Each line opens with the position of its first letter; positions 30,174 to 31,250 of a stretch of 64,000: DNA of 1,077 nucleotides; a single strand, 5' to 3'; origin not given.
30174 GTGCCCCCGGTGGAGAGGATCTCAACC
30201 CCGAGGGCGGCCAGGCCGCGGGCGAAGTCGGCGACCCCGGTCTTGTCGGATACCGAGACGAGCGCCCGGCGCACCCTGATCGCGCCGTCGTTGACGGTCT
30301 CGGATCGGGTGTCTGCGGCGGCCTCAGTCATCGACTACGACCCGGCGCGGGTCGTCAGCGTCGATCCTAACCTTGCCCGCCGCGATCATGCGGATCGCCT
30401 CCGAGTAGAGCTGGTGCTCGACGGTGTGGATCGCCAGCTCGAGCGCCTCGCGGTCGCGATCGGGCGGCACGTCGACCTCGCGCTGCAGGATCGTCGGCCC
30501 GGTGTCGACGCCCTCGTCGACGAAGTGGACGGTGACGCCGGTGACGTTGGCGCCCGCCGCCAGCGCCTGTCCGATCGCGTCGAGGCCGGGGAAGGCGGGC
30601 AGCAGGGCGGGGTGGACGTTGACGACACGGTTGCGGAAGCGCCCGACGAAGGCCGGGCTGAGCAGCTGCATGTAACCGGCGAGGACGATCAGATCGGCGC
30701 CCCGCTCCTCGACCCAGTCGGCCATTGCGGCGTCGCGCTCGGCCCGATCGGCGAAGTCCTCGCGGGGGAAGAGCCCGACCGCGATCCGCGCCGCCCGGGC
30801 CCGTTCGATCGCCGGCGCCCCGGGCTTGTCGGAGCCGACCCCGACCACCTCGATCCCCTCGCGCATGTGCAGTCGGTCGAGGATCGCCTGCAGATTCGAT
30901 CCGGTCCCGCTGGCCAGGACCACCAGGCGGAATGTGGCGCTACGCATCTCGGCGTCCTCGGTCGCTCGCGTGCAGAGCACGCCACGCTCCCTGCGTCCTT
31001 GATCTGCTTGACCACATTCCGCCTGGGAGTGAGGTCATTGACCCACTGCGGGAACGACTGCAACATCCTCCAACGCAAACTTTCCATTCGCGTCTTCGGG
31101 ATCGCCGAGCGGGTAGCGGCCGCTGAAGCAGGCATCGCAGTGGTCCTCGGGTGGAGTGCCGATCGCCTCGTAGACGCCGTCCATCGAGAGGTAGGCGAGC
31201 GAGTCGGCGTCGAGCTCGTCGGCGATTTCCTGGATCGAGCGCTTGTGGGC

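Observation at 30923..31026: Second copy of the same core fills the purF-purN spacer, supplies the purN SD/ATG, and has a different but still perfect closing stem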

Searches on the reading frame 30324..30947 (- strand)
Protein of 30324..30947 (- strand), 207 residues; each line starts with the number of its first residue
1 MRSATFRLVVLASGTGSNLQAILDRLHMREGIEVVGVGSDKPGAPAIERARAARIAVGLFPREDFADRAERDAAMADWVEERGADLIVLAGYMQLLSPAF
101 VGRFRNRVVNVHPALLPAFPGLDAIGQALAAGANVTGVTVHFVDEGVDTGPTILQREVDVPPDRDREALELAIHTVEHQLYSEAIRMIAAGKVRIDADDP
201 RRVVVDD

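Call 17: find_encoding_contigs(protein=window:30324-30947:-, flank=10000, max_places=6)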
Protein window:30324-30947:- (207 aa): no gene with exactly this product is on record in the collection.

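Call 48: find_homologous_proteins(query=window:30327-30947:-, max_evalue=1e-40)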
Query window:30327-30947:- (207 aa): 7960 proteins with E <= 1e-40 among 8000 candidates; the best 120 are listed.
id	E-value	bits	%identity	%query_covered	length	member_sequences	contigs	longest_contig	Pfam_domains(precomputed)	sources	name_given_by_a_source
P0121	4.1e-127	440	100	100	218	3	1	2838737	PF00551.25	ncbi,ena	-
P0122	6.1e-124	429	98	99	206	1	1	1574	PF00551.25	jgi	jgi:phosphoribosylglycinamide formyltransferase-1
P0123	1.5e-122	425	95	100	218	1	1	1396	PF00551.25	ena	-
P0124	2.8e-120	417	95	99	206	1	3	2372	PF00551.25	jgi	-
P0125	3.2e-120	417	94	100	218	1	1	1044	PF00551.25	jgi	jgi:phosphoribosylglycinamide formyltransferase 1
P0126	4.6e-120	417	95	100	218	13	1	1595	PF00551.25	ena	-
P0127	8.9e-120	416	94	100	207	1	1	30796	PF00551.25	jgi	jgi:phosphoribosylglycinamide formyltransferase-1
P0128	1.1e-119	415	94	100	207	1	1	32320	PF00551.25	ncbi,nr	ncbi:MAG TPA: phosphoribosylglycinamide formyltransferase [Solirubrobacterales bacterium]|nr:phospho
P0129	1.3e-119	415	94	100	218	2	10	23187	PF00551.25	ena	-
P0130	1.4e-119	415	94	99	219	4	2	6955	PF00551.25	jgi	jgi:phosphoribosylglycinamide formyltransferase-1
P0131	1.4e-118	412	93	100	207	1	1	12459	PF00551.25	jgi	jgi:phosphoribosylglycinamide formyltransferase-1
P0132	1.7e-118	411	94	99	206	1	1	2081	PF00551.25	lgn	-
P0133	1.0e-117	409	92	99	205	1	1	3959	PF00551.25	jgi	jgi:phosphoribosylglycinamide formyltransferase 1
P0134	1.2e-116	406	92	99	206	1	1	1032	PF00551.25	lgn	-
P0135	1.3e-116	405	92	99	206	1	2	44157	PF00551.25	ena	-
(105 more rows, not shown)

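Call 50: find_encoding_contigs(protein=P0122, flank=2000, max_places=2)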
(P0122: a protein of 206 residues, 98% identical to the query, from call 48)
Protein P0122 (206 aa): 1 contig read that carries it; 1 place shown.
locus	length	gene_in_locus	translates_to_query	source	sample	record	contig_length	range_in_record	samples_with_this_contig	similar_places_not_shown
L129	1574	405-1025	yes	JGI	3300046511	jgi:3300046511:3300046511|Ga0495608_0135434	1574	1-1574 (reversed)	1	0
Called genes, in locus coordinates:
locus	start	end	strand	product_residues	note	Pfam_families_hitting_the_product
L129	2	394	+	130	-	?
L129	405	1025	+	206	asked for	PF00551:Formyl_trans_N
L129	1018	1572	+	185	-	?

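Call 51: find_encoding_contigs(protein=P0121, flank=1000, max_places=2)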
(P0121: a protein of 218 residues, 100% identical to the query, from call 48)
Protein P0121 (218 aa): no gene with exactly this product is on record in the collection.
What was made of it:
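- Tried and rejected: Exact-protein look-ups of the window's PurN (207 aa) and of P0121 (the 218-aa form) were not on record, so the source genome could not be read (calls 17, 51).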

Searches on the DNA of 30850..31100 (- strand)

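Call 15: search_rna_families(source=window, start=30850, end=31100, threshold=evalue, max_evalue=10)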
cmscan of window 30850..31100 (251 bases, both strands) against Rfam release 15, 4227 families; matches with E-value up to 10: 2.
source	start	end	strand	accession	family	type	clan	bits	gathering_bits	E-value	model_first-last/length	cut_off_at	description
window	30898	30934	-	RF01365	CRISPR-DR52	Gene; CRISPR;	-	17.1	50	0.97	1-37/37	no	CRISPR RNA direct repeat element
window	30888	30991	-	RF01671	P18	Gene; sRNA;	-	14.9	60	2.8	1-135/135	no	Pseudomonas sRNA P18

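Call 72: search_dna_similar(query=window:30938-31011:-, collection=plasmids, mode=distant, max_evalue=0.01, max_rows=10)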
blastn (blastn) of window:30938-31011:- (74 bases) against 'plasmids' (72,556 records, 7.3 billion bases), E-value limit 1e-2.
No match.

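Call 73: search_dna_similar(query=window:30938-31011:-, collection=phages, mode=distant, max_evalue=0.01, max_rows=10)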
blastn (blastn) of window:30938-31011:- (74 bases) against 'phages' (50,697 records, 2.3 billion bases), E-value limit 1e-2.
No match.
